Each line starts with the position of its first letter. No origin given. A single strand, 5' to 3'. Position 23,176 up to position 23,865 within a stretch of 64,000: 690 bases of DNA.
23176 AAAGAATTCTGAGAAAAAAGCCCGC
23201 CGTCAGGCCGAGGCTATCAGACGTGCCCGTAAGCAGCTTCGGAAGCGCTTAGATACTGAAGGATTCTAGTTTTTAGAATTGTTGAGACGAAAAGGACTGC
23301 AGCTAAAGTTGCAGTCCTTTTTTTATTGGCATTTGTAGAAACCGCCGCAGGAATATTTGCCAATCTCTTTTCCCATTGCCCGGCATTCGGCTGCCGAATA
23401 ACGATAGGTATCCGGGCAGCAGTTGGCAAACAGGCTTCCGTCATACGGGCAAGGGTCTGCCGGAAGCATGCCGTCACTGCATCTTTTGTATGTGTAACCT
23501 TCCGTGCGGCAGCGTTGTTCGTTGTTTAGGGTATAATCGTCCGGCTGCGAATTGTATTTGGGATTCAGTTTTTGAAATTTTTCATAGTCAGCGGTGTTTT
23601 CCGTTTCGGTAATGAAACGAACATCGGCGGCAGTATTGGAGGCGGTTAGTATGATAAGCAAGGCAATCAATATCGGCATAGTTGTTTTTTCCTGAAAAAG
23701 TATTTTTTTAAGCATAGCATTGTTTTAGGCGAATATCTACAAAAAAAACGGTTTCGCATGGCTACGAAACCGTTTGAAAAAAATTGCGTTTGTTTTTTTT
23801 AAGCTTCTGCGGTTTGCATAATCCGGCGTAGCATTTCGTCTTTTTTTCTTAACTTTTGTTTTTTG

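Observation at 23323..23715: Small secreted paralog of the Cys-rich N-terminal module, suggesting a new module family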

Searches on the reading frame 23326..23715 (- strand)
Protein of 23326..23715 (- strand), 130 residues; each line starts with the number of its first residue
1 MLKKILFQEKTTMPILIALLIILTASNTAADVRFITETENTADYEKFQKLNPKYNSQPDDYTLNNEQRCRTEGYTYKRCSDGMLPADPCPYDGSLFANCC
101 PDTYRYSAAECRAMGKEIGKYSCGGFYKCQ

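Call 8: search_protein_families(library=pfam, proteins=[window:23326-23715:-], max_evalue=1)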
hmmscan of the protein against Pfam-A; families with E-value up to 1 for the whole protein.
window:23326-23715:- (130 aa): 0 families

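Call 10: find_homologous_proteins(query=window:23326-23715:-, max_evalue=0.01)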
Query window:23326-23715:- (130 aa): 19 proteins with E <= 0.01 among 20 candidates.
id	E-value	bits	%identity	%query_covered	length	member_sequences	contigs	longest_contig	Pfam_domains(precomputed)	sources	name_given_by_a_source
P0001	3.3e-84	297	99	100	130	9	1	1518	-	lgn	-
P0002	2.8e-60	220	81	91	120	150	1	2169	-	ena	-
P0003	8.5e-60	218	81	91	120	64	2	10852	-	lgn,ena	-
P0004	1.0e-56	208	77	91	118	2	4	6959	-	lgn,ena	-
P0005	3.6e-53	197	72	89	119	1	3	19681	-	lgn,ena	-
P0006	3.9e-52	194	69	91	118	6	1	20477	-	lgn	-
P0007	5.6e-51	190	67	91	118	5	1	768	-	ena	-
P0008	5.9e-50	187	68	91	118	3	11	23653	-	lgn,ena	-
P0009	7.8e-44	167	60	91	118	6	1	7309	-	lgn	-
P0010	1.7e-42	162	54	91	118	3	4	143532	-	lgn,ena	-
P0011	2.6e-42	162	61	88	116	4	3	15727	-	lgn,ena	-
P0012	1.5e-35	140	64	91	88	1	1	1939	-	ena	-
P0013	1.2e-34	137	57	78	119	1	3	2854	-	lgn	-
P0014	8.1e-26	109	45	92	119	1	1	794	-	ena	-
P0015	4.1e-24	103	73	54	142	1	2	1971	-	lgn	-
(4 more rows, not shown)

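Call 20: find_encoding_contigs(protein=P0010, flank=6000, max_places=3)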
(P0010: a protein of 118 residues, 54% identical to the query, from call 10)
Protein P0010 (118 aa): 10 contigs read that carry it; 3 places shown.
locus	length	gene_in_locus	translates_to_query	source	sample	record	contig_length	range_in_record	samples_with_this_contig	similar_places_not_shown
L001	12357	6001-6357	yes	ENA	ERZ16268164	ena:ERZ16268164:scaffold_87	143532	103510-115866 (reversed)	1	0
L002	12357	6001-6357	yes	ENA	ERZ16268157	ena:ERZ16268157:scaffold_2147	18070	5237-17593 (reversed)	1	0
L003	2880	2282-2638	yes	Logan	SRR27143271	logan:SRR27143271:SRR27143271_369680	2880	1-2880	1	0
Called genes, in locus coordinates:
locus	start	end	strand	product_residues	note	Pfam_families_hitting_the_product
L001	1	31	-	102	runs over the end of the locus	-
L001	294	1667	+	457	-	PF13742:tRNA_anti_2, PF01336:tRNA_anti-codon, PF02601:Exonuc_VII_L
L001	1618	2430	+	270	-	PF01551:Peptidase_M23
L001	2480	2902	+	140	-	PF00072:Response_reg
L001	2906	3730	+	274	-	PF02673:BacA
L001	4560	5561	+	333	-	PF00730:HhH-GPD, PF14815:NUDIX_4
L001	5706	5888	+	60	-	PF04325:DUF465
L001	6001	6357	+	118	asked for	-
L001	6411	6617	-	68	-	PF01165:Ribosomal_S21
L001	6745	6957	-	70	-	-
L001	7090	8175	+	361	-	PF00365:PFK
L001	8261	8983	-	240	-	PF00085:Thioredoxin (faint), PF13462:Thioredoxin_4, PF01323:DSBA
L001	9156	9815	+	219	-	PF01865:PhoU_div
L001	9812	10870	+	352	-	PF01384:PHO4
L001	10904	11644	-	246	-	-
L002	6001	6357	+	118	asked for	-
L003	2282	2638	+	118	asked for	-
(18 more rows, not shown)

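Call 21: find_encoding_contigs(protein=P0008, flank=6000, max_places=3)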
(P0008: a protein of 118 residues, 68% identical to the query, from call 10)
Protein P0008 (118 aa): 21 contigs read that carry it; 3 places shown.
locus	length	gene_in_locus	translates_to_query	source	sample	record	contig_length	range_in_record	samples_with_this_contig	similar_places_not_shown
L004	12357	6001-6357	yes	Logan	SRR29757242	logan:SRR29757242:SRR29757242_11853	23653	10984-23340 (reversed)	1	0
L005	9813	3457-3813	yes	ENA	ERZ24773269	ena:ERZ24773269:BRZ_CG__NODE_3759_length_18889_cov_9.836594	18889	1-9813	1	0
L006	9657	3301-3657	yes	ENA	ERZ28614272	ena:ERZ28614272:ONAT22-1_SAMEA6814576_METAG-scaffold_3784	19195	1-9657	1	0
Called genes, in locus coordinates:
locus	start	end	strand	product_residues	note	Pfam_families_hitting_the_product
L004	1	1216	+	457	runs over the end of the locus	PF13742:tRNA_anti_2, PF01336:tRNA_anti-codon, PF02601:Exonuc_VII_L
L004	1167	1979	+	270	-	PF01551:Peptidase_M23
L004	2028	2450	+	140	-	PF00072:Response_reg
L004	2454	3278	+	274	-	PF02673:BacA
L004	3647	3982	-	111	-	-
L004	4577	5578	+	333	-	PF00730:HhH-GPD, PF10576:EndIII_4Fe-2S (weak), PF14815:NUDIX_4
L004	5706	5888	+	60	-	PF04325:DUF465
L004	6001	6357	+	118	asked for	-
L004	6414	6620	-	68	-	PF01165:Ribosomal_S21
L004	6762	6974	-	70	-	-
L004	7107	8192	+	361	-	PF00365:PFK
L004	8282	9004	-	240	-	PF00085:Thioredoxin (faint), PF13462:Thioredoxin_4, PF01323:DSBA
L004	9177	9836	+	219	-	PF01865:PhoU_div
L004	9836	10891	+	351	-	PF01384:PHO4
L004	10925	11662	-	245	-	-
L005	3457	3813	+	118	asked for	-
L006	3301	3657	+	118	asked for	-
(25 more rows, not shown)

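Call 26: predict_structure(alignment_id=A2)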
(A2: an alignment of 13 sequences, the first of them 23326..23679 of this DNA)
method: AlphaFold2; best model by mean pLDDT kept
length: 118 residues; sequences in the alignment: 13
mean_pLDDT: 63.6   pTM: 0.38
mean pLDDT of the five models: 63.6, 62.8, 60.8, 60.2, 59.6
residues with pLDDT >= 90: 0; 70-90: 39; 50-70: 55; < 50: 24
segments of 3 or more residues with pLDDT < 50: 15-28, 43-51
pLDDT, mean of each block of 10 residues (from residue 1): 60 49 46 62 47 65 68 63 63 82 83 79
secondary structure, 60 per line:
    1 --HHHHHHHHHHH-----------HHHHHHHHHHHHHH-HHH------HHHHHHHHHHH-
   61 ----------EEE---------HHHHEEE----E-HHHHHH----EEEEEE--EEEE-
elements in order: H3-13 H25-38 H49-59 E71-73 H83-86 E87-89 H96-101 E106-111 E114-117

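Call 28: search_protein_representatives(alignment_id=A2)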
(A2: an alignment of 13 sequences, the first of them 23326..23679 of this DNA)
Query: 13 sequences, 118 profile positions. Proteins with E-value up to 0.001 (for the whole library): 146; up to 1e-10: 30; up to 1e-30: 2. The best 146 are listed.
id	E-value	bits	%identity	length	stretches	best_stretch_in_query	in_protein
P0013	4.2e-50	185.2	-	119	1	1-118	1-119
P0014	2.1e-45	170.1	-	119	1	2-118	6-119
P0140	9.5e-25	103.4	-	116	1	3-117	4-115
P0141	4.3e-21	91.7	-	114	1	4-117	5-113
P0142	4.2e-20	88.5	-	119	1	9-117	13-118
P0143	4.3e-20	88.4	-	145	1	1-117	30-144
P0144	1.5e-18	83.4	-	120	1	5-118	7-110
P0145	2.6e-16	76.2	-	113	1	48-117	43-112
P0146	3.1e-16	76.0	-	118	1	4-117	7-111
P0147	5.9e-16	75.1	-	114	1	5-118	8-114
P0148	7.9e-16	74.7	-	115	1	5-118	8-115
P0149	5.2e-15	72.0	-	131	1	3-117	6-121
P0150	2.8e-14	69.7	-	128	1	5-118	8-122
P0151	3.6e-14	69.3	-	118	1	45-117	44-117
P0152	5.1e-14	68.8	-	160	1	2-118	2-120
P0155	2.1e-13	66.8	-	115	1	4-118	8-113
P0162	2.0e-11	60.5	-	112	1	3-118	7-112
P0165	5.5e-11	59.1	-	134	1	4-117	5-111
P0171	4.6e-10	56.1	-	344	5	50-87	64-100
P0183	9.7e-09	51.8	-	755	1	16-116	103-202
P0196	1.0e-07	48.5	-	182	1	4-117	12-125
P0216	1.5e-06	44.8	-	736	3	16-117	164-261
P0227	7.4e-06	42.5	-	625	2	17-90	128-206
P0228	7.7e-06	42.5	-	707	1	16-96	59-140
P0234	2.5e-05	40.8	-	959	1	15-116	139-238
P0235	2.6e-05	40.7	-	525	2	6-92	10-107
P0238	3.4e-05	40.4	-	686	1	18-95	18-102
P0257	1.6e-04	38.2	-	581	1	43-101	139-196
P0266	4.8e-04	36.7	-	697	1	18-105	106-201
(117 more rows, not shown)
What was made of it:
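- Single HMM alignments run from profile position about 16 to 117 in long proteins, for example P0183 at residues 103-202 and P0234 at 139-238 (call 28). 146 clusters at 50% identity (call 28).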

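Call 35: find_related_loci(query=A2, collection=genome_contigs, flank=5000)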
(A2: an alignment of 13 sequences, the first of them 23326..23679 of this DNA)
Query A2 (118 aa) in genome_contigs; peptide patterns used: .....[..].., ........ (x = any residue, [..] = any of these).
43 stretches matched a pattern; 6 encode a relative of the query (tblastn E <= 1e-3); 6 distinct loci.
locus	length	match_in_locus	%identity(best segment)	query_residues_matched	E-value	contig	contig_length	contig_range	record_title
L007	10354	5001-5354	81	1-118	1e-64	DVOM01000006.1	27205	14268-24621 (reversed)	MAG TPA_asm: Candidatus Scatocola faecigallinarum isolate 2846 CHK22__C31146_L27205_ERR2241687, whole genome shotgun seq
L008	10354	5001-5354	70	1-118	1e-57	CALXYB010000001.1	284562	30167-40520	MAG: uncultured Alphaproteobacteria bacterium isolate BRZ_DL__bin79 genome assembly, contig: BRZ_DL__NODE_27_length_2845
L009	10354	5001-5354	68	1-118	4e-56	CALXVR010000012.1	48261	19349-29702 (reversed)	MAG: uncultured Alphaproteobacteria bacterium isolate BRZ_SB__bin123 genome assembly, contig: BRZ_SB__NODE_923_length_48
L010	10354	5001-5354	55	1-118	3e-48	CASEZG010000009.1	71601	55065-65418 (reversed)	uncultured proteobacterium isolate O35_L1_319319_idba_bin.187 genome assembly, contig: O35_L1_319319_idba_bin.187.fa_sca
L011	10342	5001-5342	60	4-118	2e-45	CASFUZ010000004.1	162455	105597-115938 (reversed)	uncultured proteobacterium isolate O15_L1_384384_idba_bin.74 genome assembly, contig: O15_L1_384384_idba_bin.74.fa_scaff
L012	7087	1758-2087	39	3-118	6e-22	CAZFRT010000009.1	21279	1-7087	MAG TPA_asm: uncultured Azospirillum sp. isolate SRP199465_co1_102 genome assembly, contig: NODE_6525_length_21279_cov_5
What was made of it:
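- Tried and rejected: It was rerun with the close alignment (call 35).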

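Call 38: find_encoding_contigs(protein=P0140, flank=5000, max_places=2)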
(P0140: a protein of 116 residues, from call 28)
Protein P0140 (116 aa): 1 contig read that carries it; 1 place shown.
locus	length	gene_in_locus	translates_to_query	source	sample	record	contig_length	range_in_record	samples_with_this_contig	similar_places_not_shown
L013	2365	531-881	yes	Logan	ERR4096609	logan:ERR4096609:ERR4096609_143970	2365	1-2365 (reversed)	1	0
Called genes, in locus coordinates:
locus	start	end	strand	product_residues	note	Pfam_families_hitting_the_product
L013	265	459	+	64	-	-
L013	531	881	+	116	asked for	-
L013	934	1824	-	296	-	PF00483:NTP_transferase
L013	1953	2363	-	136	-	?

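Call 39: find_encoding_contigs(protein=P0162, flank=5000, max_places=2)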
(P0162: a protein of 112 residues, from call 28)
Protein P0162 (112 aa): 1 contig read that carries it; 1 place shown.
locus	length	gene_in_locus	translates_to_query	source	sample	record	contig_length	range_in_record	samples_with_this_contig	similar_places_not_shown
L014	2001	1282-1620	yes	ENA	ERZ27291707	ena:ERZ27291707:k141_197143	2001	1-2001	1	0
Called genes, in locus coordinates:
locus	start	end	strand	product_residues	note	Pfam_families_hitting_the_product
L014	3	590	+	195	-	?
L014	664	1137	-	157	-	-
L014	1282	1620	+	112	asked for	-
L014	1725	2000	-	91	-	?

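Call 42: predict_structure(alignment_id=A3)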
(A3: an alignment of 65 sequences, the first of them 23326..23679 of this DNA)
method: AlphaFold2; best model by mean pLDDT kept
length: 118 residues; sequences in the alignment: 65
mean_pLDDT: 83.2   pTM: 0.48
mean pLDDT of the five models: 83.2, 82.3, 80.7, 80.7, 78.7
residues with pLDDT >= 90: 64; 70-90: 25; 50-70: 29; < 50: 0
segments of 3 or more residues with pLDDT < 50: none
pLDDT, mean of each block of 10 residues (from residue 1): 84 78 59 63 61 90 95 94 94 94 94 93
secondary structure, 60 per line:
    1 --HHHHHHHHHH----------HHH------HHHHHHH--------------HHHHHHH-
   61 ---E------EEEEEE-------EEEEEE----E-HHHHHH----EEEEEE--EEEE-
elements in order: H3-12 H32-38 H53-59 E71-76 E84-89 H96-101 E106-111 E114-117
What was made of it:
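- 23512..23589 (-): Acidic, low-complexity linker (residues 31-56) ending in DDYxLN/D before the first Cys. Low AF2 confidence (pLDDT about 60, call 42).
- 23419..23511 (-): Module A, residues 57-87: C-x2-EGY-x4-C-x9-CPY-x7-C (4 Cys). AF2 pLDDT is 90-95 (call 42).
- That fits a folded knot with a flexible N-terminal arm (call 42).
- Tried and rejected: The first AF2 run, with 13 close orthologs, was poor (pLDDT 64, call 26) and was discarded in favour of the 65-sequence run (call 42).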

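Call 45: fold_search(model_id=the predicted structure, library=pdb)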
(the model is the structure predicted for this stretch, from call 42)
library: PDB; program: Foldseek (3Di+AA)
matches with E <= 10: 12; with E <= 0.001: 0
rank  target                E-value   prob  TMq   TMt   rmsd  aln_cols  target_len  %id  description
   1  4kgq_D                1.8e+00  0.11  0.18  0.14   8.1        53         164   21  Crystal structure of a human light loop mutant in complex with dcr3 (released 2013-07-10)
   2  9v1j_sB               3.7e+00  0.01  0.11  0.12  12.2        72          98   18  Cryo- EM structure of small subunit (body) of 75S ribosome with P- tRNA from Entamoeba histolytica (released 2025-10-08)
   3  4u8u_N                5.2e+00  0.04  0.20  0.14   7.4        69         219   13  The Crystallographic structure of the giant hemoglobin from Glossoscolex paulistus at 3.2 A resolution. (released 2015-06-10)
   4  3alq_S                5.9e+00  0.03  0.17  0.13   7.2        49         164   18  Crystal structure of TNF-TNFR2 complex (released 2010-11-17)
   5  7ohv_L                6.3e+00  0.01  0.13  0.13  15.9        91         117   11  Nog1-TAP associated immature ribosomal particles from S. cerevisiae after rpL2 expression shut down, population C (released 2021-11-03)
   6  5ki9                  7.2e+00  0.04  0.16  0.34   3.0        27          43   18  Crystal structure of human beta-defensin 4 (HBD4) (released 2017-06-28)
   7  4iwh_B                7.7e+00  0.01  0.10  0.05  10.0        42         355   26  Crystal structure of a 3-isopropylmalate dehydrogenase from Burkholderia pseudomallei (released 2013-02-13)
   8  4v4n_Ak               8.9e+00  0.01  0.16  0.10  10.5        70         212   11  Structure of the Methanococcus jannaschii ribosome-SecYEBeta channel complex (released 2014-07-09)
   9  2bte_A                8.9e+00  0.01  0.12  0.03  11.8        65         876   15  Thermus thermophilus Leucyl-tRNA synthetase complexed with a tRNAleu transcript in the post-editing conformation and a (released 2005-09-15)
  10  4iwh_A                8.9e+00  0.01  0.10  0.05   9.9        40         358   28  Crystal structure of a 3-isopropylmalate dehydrogenase from Burkholderia pseudomallei (released 2013-02-13)
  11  7o37_D                9.5e+00  0.01  0.11  0.07   7.2        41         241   20  Murine supercomplex CIII2CIV in the assembled locked conformation (released 2021-10-13)
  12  6vqi_a                9.5e+00  0.00  0.10  0.06  19.5        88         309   14  Mammalian V-ATPase from rat brain collar and peripheral stalks rotational state 1 (from focused refinement) (released 2020-03-18)
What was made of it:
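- On Hevein / chitin-binding type 1 (CBM18, PF00187): No PDB fold match (call 45).
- On TNFR-type cysteine-rich domain: Foldseek hits 4kgq_D and 3alq_S have E of 1.8-5.9 and TM-scores at or below 0.18 (call 45).
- No structural match in PDB (call 45). The top Foldseek hits, all non-significant, include a beta-defensin (call 45).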

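Call 46: search_protein_families(library=ncbifam, proteins=[window:23326-23679:-], max_evalue=1)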
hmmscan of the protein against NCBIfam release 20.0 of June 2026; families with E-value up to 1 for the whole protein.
window:23326-23679:- (118 aa): 0 families

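Call 51: search_solved_structures(query=A3, max_evalue=10, show_alignments=2)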
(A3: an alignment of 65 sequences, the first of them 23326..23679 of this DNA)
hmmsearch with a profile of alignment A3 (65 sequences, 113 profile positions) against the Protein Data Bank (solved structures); distinct sequences matched with E-value up to 10: 2.
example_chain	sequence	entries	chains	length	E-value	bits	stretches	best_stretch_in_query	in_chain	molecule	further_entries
8v3w_H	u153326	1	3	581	0.96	13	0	79-107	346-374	Hub-Hydrolase (CD1368)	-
2m35_A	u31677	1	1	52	4.7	10.8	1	62-91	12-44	k-Ssm1a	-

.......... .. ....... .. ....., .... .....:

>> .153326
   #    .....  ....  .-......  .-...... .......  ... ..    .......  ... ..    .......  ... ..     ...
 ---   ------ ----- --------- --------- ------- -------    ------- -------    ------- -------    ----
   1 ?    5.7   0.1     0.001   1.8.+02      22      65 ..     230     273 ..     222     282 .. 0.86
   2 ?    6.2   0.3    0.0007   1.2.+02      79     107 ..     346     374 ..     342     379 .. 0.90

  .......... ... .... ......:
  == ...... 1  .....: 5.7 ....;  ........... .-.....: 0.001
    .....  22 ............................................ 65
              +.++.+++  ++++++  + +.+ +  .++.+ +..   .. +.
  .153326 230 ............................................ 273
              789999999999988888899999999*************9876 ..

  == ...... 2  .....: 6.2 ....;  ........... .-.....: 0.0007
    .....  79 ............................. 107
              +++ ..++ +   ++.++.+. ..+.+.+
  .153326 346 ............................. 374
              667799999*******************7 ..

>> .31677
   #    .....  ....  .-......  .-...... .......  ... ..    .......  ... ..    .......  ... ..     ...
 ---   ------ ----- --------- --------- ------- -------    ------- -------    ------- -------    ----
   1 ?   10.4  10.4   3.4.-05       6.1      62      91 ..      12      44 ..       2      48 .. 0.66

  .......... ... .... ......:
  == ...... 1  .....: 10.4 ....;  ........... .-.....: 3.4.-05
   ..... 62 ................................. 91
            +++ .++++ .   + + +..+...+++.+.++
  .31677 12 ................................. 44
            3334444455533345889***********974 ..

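Call 53: fold_search(model_id=the predicted structure, library=viral)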
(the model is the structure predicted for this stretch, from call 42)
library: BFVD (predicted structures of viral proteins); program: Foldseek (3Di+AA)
matches with E <= 10: 28; with E <= 0.001: 0
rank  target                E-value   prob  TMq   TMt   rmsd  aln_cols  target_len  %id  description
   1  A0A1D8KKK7            2.2e+00  0.06  0.18  0.07   8.6        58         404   19  Uncharacterized protein [Synechococcus phage S-CAM3]
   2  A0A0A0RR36            2.8e+00  0.03  0.20  0.14  18.4       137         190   12  (no name in the UniProt tables at hand)
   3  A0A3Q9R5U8            3.0e+00  0.04  0.18  0.20  13.0       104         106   12  (no name in the UniProt tables at hand)
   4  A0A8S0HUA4            3.2e+00  0.03  0.19  0.22  12.8        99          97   17  (no name in the UniProt tables at hand)
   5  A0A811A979            4.2e+00  0.01  0.16  0.09  19.5       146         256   16  (no name in the UniProt tables at hand)
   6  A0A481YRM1            4.5e+00  0.05  0.22  0.10  11.4        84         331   14  Transmembrane protein (Fragment) [Iridovirus LCIVAC01]
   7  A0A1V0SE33            5.2e+00  0.01  0.16  0.09  14.7        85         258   13  Ubiquitin family protein [Indivirus ILV1]
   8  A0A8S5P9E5            5.5e+00  0.01  0.09  0.11  10.4        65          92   17  LysW biosynthesis protein LysW [Myoviridae sp. ct2Pw37]
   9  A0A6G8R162            5.9e+00  0.01  0.19  0.07  16.1       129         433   12  Minor tail protein [Microbacterium phage Arete]
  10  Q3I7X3                6.3e+00  0.03  0.19  0.19   7.1        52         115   12  TNF-alpha-receptor-like protein [Monkeypox virus]
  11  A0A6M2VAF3            6.3e+00  0.02  0.16  0.27   9.3        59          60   12  (no name in the UniProt tables at hand)
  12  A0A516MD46            6.3e+00  0.01  0.16  0.12  17.0       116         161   19  (no name in the UniProt tables at hand)
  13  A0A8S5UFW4            6.3e+00  0.00  0.10  0.09  17.4       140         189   11  Thoeris anti-defense 2-like domain-containing protein [Myoviridae sp. ctshb19]
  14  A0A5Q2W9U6            6.8e+00  0.07  0.23  0.05   5.4        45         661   22  (no name in the UniProt tables at hand)
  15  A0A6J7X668            6.8e+00  0.01  0.14  0.09  17.8        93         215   11  Uncharacterized protein [uncultured Caudovirales phage]
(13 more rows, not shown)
